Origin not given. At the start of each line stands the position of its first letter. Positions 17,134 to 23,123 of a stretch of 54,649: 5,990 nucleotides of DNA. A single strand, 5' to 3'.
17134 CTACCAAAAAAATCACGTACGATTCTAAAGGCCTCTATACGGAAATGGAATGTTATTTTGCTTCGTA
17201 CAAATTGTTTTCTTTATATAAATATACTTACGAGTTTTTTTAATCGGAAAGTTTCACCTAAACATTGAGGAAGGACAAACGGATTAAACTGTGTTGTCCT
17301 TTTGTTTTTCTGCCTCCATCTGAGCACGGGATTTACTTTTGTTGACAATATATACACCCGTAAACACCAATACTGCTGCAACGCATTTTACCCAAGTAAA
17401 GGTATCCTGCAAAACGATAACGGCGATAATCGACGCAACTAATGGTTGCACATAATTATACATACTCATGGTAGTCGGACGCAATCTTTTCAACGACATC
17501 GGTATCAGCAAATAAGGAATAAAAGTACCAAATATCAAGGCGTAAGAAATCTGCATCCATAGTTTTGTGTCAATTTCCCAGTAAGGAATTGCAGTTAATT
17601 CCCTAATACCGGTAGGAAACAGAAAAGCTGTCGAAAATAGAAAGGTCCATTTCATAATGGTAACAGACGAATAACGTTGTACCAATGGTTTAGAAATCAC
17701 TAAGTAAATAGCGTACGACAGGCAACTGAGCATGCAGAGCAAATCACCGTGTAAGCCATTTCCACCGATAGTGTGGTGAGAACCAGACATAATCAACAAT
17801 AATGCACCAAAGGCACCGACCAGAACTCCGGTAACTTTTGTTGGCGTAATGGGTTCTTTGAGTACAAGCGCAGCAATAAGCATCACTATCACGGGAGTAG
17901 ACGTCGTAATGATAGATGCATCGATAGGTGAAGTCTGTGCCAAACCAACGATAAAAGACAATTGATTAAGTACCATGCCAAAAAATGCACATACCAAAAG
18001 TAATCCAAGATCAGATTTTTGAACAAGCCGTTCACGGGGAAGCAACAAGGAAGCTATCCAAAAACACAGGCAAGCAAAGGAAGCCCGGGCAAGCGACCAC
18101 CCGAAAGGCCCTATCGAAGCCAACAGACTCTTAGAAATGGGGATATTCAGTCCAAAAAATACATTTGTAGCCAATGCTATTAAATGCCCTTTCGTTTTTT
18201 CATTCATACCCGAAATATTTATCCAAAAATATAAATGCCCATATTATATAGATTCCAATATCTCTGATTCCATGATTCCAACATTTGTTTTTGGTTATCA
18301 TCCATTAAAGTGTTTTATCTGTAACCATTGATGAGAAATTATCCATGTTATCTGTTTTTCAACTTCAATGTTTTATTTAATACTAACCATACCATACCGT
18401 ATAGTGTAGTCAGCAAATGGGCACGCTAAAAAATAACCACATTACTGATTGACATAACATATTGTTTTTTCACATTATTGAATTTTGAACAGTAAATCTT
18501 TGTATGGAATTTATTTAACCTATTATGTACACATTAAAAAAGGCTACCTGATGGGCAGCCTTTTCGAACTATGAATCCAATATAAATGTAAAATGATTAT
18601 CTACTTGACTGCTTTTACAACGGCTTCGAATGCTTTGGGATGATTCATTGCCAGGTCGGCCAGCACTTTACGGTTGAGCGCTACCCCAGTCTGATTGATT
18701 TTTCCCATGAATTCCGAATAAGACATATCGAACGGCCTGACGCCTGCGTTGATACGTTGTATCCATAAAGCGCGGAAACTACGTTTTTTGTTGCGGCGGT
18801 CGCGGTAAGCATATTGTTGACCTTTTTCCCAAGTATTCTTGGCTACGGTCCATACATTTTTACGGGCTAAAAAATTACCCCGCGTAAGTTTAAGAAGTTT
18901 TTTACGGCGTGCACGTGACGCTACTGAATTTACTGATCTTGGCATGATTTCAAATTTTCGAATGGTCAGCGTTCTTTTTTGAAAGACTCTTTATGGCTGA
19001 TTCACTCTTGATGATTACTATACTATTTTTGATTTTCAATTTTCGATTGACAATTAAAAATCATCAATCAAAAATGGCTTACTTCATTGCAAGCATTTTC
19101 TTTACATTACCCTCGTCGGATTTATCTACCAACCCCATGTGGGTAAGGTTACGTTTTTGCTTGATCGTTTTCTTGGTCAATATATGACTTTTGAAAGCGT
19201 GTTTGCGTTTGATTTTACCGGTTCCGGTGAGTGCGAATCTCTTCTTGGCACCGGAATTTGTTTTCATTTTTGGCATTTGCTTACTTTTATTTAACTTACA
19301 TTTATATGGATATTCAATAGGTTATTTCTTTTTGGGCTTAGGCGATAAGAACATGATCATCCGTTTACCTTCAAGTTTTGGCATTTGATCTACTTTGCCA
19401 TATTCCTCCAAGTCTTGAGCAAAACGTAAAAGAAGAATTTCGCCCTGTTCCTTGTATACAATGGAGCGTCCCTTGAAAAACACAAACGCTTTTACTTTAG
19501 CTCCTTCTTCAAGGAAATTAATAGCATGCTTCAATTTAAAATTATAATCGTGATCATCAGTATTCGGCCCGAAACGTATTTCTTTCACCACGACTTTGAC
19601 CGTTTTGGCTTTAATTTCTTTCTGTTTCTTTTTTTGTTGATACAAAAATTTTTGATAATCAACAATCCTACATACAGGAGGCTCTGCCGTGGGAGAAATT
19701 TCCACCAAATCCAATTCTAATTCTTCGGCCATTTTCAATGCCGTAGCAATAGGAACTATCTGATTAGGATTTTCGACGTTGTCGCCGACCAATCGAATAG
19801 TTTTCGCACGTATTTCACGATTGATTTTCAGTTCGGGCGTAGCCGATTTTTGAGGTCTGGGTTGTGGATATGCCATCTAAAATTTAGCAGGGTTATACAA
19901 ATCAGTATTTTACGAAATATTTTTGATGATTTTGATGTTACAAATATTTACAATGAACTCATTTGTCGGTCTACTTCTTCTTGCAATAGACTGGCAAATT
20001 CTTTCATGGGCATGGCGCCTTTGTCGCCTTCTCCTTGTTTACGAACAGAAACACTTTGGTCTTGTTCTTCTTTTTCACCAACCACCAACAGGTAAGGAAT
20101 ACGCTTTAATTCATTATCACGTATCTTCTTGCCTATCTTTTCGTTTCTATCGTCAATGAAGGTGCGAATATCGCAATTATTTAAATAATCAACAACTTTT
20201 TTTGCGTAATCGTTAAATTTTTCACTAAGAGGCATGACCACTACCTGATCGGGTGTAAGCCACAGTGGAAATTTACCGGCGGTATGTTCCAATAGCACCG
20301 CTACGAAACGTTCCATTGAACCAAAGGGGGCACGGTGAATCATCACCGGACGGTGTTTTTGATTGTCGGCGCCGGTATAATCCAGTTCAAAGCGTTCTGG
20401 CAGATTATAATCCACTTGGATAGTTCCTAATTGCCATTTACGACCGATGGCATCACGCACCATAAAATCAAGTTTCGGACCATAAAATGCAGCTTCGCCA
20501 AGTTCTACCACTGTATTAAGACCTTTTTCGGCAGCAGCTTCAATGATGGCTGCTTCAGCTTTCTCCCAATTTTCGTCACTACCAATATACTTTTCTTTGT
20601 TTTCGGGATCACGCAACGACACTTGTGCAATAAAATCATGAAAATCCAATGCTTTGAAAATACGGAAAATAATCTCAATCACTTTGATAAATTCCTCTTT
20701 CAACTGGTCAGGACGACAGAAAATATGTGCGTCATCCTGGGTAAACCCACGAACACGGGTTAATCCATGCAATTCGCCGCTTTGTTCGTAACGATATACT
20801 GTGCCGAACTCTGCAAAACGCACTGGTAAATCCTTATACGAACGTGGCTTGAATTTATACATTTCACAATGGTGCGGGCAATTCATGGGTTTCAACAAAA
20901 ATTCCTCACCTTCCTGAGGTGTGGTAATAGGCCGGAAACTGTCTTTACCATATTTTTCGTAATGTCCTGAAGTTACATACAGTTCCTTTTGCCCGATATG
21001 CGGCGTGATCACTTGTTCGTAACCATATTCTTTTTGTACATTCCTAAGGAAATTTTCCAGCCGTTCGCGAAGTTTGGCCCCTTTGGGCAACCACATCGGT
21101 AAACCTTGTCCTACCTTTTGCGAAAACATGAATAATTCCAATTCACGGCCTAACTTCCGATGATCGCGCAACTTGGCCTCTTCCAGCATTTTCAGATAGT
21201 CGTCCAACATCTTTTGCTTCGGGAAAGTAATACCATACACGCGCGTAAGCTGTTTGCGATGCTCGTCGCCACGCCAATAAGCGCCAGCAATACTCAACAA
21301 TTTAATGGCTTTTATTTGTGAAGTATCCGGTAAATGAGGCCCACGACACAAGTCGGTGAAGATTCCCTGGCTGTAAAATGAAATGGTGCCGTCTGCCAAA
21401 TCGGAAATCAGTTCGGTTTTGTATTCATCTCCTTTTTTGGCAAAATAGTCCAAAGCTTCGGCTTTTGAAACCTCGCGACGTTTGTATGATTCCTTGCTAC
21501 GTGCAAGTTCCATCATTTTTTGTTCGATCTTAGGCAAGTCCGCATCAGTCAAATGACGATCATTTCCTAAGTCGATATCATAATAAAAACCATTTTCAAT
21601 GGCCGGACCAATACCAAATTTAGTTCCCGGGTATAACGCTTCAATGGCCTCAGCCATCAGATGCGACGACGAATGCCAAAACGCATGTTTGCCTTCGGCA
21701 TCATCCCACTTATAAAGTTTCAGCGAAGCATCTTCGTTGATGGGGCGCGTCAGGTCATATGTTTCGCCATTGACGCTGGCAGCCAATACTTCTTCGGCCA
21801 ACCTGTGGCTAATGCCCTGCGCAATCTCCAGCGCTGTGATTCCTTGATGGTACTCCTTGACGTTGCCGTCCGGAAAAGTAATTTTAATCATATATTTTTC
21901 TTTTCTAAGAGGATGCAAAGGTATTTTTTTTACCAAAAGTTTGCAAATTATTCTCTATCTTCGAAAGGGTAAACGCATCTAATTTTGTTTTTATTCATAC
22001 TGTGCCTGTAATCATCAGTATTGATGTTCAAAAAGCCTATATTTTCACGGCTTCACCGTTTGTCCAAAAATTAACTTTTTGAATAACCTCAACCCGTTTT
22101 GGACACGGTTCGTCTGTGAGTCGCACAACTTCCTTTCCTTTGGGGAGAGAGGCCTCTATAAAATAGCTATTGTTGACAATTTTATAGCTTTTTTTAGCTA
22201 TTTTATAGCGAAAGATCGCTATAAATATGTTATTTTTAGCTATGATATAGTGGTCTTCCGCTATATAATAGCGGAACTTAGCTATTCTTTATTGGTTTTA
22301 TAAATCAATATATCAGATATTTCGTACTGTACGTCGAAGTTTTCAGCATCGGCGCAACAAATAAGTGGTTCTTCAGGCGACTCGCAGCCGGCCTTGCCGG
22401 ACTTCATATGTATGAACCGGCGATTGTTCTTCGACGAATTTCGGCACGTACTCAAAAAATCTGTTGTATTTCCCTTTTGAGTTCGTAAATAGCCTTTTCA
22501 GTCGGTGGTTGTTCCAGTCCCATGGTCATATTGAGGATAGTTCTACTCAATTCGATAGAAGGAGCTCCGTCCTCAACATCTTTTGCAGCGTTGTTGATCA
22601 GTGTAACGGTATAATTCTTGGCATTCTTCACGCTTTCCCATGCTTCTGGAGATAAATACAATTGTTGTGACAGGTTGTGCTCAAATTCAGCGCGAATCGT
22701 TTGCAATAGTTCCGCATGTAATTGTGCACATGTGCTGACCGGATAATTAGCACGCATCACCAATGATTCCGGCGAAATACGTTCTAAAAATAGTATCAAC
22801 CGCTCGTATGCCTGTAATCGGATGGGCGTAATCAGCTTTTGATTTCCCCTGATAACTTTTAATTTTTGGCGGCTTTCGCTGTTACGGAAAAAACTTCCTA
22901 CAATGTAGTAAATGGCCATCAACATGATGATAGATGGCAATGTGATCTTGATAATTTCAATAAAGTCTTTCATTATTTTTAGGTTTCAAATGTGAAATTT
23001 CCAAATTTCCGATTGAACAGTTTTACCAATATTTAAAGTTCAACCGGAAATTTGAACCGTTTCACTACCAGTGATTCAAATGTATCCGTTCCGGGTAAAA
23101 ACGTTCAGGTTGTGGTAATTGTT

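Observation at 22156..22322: Helically phased chain of ATAGC/GCTAT palindromes forming a ~170-bp non-coding element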

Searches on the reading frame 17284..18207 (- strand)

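Call 26: search_protein_families(library=pfam, proteins=[window:17284-18207:-])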
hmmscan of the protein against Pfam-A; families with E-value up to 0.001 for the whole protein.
window:17284-18207:- (307 aa): 3 families
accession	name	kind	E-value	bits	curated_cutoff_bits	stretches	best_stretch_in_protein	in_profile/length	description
PF00892.27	EamA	-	2.1e-43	148.3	28.2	2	154-289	3-134/135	EamA-like transporter family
PF03151.22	TPT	-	8.8e-08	32.3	30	1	69-137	222-289/291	Triose-phosphate Transporter family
PF06027.18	SLC35F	-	2.1e-05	24.7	21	1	93-287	98-296/299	Solute carrier family 35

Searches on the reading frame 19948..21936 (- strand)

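Call 11: search_protein_families(library=pfam, proteins=[window:19948-21936:-])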
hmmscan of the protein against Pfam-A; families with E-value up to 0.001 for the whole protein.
window:19948-21936:- (662 aa): 4 families
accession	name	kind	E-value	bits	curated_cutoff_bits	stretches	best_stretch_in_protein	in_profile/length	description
PF00587.30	tRNA-synt_2b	-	4.3e-48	164.2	29.3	1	342-551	7-178/179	tRNA synthetase class II core domain (G, H, P, S and T)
PF03129.25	HGTP_anticodon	-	2e-25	89.2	21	1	564-653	1-93/94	Anticodon binding domain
PF07973.19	tRNA_SAD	-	1.4e-14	54.2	24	1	185-234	1-44/44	Threonyl and Alanyl tRNA synthetase second additional domain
PF02824.27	TGS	-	6.4e-14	52.2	22.2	1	17-75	1-59/60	TGS domain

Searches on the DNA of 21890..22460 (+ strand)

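Call 58: search_rna_families(source=window, start=21890, end=22460, threshold=evalue, max_evalue=10)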
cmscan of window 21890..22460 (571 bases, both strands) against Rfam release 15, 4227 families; matches with E-value up to 10: 16.
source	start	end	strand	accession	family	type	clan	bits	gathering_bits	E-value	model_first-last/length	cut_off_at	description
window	22184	22285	+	RF04214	MIR7526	Gene; miRNA;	-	31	110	0.0002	1-113/113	no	MIR7526 microRNA precursor family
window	22195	22275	-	RF04172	MIR8675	Gene; miRNA;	-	24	90.8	0.036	1-95/95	no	MIR8675 microRNA precursor family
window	22184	22285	-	RF04214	MIR7526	Gene; miRNA;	-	23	110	0.032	1-113/113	no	MIR7526 microRNA precursor family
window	22194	22276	+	RF03926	MIR1435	Gene; miRNA;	-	22.2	94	0.8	1-186/186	no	MIR1435 microRNA precursor family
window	22204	22268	+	RF00854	mir-5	Gene; miRNA;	-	20.8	75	0.2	1-70/70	no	mir-5 microRNA precursor family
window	22205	22305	+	RF01239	snR49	Gene; snRNA; snoRNA; HACA-box;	CL00038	20.6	45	0.11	1-170/170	no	Small nucleolar RNA snR49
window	22206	22263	-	RF00896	mir-787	Gene; miRNA;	-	19.9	57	0.3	1-72/72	no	mir-787 microRNA precursor family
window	22185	22284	+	RF03940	MIR9563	Gene; miRNA;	-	18.8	90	0.8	1-127/127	no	MIR9563 microRNA precursor family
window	22184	22265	-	RF00429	SNORA29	Gene; snRNA; snoRNA; HACA-box;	CL00030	18.6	50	1.3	1-140/140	no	Small nucleolar RNA SNORA29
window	22184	22285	+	RF04170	MIR7723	Gene; miRNA;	-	18.1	200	0.44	1-235/235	no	MIR7723 microRNA precursor family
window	22189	22278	-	RF01028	mir-633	Gene; miRNA;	-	17.3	90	1.5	1-85/85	no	mir-633 microRNA precursor family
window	22185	22284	-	RF04195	MIR6217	Gene; miRNA;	-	16.9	110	0.27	1-228/228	no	MIR6217 microRNA precursor family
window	22047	22242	-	RF02527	SSRC38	Gene; sRNA;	-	16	80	2.7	1-166/166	no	Streptococcus sRNA SSRC38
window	22184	22225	-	RF01726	SAM-II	Cis-reg; riboswitch;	-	15.3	44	4.3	1-60/60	no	SAM-II riboswitch aptamer (SAM-II long loop)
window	22122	22235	+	RF00415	SNORA30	Gene; snRNA; snoRNA; HACA-box;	-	14.2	90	4.7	1-129/129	no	Small nucleolar RNA SNORA30/SNORA37 family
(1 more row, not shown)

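Call 69: search_dna_similar(query=window:22140-22330:+, collection=plasmids, mode=distant, max_evalue=0.01, max_rows=15)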
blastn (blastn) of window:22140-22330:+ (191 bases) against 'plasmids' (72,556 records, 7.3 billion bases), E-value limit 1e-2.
No match.

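Call 70: search_dna_similar(query=window:22140-22330:+, collection=phages, mode=distant, max_evalue=0.01, max_rows=15)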
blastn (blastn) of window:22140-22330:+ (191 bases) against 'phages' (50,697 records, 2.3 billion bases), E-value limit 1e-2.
No match.

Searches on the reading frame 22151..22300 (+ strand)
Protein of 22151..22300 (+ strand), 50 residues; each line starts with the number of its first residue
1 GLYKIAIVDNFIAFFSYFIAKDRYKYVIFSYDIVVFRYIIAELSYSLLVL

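Call 46: find_homologous_proteins(query=window:22151-22300:+, max_evalue=10)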
Query seq(50 aa): no candidate shares three 5-residue words with the query. No homologue found.

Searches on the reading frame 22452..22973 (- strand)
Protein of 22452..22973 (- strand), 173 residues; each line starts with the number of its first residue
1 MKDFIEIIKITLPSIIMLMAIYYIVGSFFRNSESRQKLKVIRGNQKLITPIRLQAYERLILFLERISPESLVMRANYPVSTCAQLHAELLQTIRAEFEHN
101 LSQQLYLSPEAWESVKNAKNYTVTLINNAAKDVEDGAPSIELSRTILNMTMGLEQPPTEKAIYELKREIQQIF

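Call 11: search_protein_families(library=pfam, proteins=[window:22452-22973:-])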
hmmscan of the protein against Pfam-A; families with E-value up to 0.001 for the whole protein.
window:22452-22973:- (173 aa): 1 family
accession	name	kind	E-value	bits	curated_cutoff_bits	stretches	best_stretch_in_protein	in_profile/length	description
PF25589.1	DUF7935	-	1.1e-59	201.2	27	1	3-172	2-171/171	Family of unknown function (DUF7935)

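Call 16: find_related_loci(query=window:22452-22973:-, collection=genome_contigs, flank=4000)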
Query window:22452-22973:- (173 aa) in genome_contigs; peptide patterns used: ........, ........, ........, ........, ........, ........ (x = any residue, [..] = any of these).
310 stretches matched a pattern; 264 encode a relative of the query (tblastn E <= 1e-3); the best 80 are kept; 80 distinct loci.
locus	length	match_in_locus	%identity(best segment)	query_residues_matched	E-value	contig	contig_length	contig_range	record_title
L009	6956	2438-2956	80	1-173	2e-95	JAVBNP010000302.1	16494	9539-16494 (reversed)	MAG: Bacteroidales bacterium isolate EPI_MAG_00084 c_000012803471, whole genome shotgun sequence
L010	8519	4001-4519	82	1-173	5e-95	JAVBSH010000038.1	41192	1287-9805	MAG: Bacteroidales bacterium isolate EPI_MAG_00218 c_000011245687, whole genome shotgun sequence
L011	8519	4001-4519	78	1-173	1e-90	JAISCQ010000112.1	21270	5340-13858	MAG: Bacteroidales bacterium isolate Gx481_bin90 k119_4767491, whole genome shotgun sequence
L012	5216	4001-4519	66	1-173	2e-76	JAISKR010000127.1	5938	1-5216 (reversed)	MAG: Bacteroidales bacterium isolate Hs463_bin57 k119_1999318, whole genome shotgun sequence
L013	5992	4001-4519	65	1-173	2e-73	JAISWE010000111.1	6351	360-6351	MAG: Bacteroidales bacterium isolate Nc350_bin110 k119_2944147, whole genome shotgun sequence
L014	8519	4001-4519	78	1-173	4e-94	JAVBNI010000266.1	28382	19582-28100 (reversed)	MAG: Bacteroidales bacterium isolate EPI_MAG_00075 c_000001607565, whole genome shotgun sequence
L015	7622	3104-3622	63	1-173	1e-70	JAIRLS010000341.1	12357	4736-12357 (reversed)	MAG: Bacteroidales bacterium isolate Cc175_bin60 k119_1938008, whole genome shotgun sequence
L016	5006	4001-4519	63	1-173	2e-69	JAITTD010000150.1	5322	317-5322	MAG: Bacteroidales bacterium isolate Rs511_bin43 k119_912924, whole genome shotgun sequence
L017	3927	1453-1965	53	3-173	1e-58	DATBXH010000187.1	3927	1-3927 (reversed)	MAG TPA_asm: Bacteroidales bacterium isolate SMAG_U7562 k141_224367, whole genome shotgun sequence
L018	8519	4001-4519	50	1-173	3e-56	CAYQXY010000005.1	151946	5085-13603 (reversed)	MAG TPA_asm: uncultured Bacteroidales bacterium isolate SRP072547_co1_283 genome assembly, contig: NODE_31_length_151946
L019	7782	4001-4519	51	1-173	7e-56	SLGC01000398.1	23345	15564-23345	MAG: Bacteroidales bacterium isolate CSSed162cmB_75 CSSed16-2cmB-4202, whole genome shotgun sequence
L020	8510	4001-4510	51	4-173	1e-55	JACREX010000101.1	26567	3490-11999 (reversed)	MAG: Bacteroidia bacterium isolate NC_groundwater_1710_Pr3_B-0.1um_39_22 SR-2_scaffold_141_1240828, whole genome shotgun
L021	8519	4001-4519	51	1-173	7e-55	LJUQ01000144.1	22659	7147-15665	MAG: Bacteroides sp. SM23_62_1 WORSMTZ_13478, whole genome shotgun sequence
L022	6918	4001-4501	51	3-169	8e-55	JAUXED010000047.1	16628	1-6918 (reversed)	MAG: Bacteroidota bacterium isolate CSMAG_2868 CSMAG_2868_k119_778788_length_16628_cov_20.9971, whole genome shotgun seq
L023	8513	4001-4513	50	3-173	6e-55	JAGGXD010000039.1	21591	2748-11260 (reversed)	MAG: Bacteroidales bacterium isolate AUK143 PB_MBMC_097_c_000000000160, whole genome shotgun sequence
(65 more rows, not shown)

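Call 18: find_encoding_contigs(protein=window:22452-22973:-, flank=3000, max_places=6)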
Protein window:22452-22973:- (173 aa): 1 contig read that carries it; 1 place shown.
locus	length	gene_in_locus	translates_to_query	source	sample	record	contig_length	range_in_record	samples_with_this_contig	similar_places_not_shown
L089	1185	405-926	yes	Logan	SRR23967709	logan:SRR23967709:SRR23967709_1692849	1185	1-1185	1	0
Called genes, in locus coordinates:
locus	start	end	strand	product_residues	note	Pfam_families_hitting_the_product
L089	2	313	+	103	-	?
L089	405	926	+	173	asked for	PF25589:DUF7935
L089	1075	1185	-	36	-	?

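Call 50: find_homologous_proteins(query=window:22452-22973:-, max_evalue=1e-40)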
Query window:22452-22973:- (173 aa): 801 proteins with E <= 1e-40 among 3962 candidates; the best 120 are listed.
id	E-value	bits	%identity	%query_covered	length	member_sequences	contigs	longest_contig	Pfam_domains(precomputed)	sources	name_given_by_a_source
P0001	4.7e-105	366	100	100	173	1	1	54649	PF25589.2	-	-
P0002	3.4e-86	305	84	100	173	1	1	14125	PF25589.2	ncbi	-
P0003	7.2e-86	304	83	100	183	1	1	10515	PF25589.2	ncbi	-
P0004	3.0e-85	302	82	100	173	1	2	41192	PF25589.2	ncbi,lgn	-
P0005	3.5e-85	301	80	100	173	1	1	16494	PF25589.2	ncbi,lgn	-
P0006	5.5e-85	301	78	100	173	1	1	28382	PF25589.2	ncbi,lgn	-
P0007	3.0e-84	298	80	100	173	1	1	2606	PF25589.2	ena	-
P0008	3.3e-84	298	82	100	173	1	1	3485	PF25589.2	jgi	jgi:hypothetical protein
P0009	4.3e-84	298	80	99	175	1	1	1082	PF25589.2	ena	-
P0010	8.1e-83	294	82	100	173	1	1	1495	PF25589.2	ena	-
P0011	2.3e-82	292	77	100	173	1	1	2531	PF25589.2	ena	-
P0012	7.2e-82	291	77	100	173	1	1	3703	PF25589.2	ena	-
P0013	8.7e-82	290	78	100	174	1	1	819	PF25589.2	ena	-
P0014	9.5e-82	290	79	100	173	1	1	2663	PF25589.2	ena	-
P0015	1.5e-81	290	77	100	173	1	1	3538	PF25589.2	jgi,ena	-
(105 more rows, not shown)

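Call 51: find_encoding_contigs(protein=P0002, flank=6000, max_places=2)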
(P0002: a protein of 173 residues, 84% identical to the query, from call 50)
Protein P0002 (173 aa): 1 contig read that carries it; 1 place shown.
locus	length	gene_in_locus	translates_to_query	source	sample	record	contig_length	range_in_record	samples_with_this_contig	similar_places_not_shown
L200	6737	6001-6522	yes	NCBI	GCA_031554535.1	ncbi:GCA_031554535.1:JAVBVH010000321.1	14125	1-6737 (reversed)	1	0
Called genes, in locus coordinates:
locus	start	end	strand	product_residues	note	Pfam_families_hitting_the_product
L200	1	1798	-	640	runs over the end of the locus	PF03629:SASA, PF13364:BetaGal_ABD2 (weak), PF03629:SASA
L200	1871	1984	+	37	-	-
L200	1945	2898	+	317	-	PF00551:Formyl_trans_N, PF02911:Formyl_trans_C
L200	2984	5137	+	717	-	PF10459:Peptidase_S46, PF00089:Trypsin (faint), PF13365:Trypsin_2 (faint)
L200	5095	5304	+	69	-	-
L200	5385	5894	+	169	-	PF14512:TM1586_NiRdase (faint), PF00881:Nitroreductase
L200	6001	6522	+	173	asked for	PF25589:DUF7935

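Call 52: find_encoding_contigs(protein=P0003, flank=6000, max_places=2)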
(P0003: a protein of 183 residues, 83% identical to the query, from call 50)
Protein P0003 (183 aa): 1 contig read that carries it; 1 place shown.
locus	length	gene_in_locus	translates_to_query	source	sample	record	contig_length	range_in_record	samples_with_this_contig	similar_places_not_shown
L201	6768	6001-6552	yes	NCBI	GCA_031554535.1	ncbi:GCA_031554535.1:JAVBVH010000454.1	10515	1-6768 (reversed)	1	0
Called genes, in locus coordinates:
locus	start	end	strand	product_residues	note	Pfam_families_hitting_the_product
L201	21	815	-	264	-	PF00702:Hydrolase (faint), PF08282:Hydrolase_3, PF05116:S6PP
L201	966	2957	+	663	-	PF12895:ANAPC3 (faint), PF00515:TPR_1 (faint), PF07719:TPR_2 (faint), PF21033:RMD1-3 (faint), PF14559:TPR_19, PF13181:TPR_8 (weak), PF07676:PD40 (weak), PF00691:OmpA, +2 more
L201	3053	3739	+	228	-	PF11845:Tll0287-like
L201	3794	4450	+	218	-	PF00512:HisKA, PF02518:HATPase_c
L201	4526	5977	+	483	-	PF01546:Peptidase_M20, PF07687:M20_dimer (weak)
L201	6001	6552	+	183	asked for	PF25589:DUF7935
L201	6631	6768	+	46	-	?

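Call 61: search_protein_families(library=ncbifam, proteins=[window:22452-22973:-], max_evalue=0.01)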
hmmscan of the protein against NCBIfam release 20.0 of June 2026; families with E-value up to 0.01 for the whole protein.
window:22452-22973:- (173 aa): 0 families
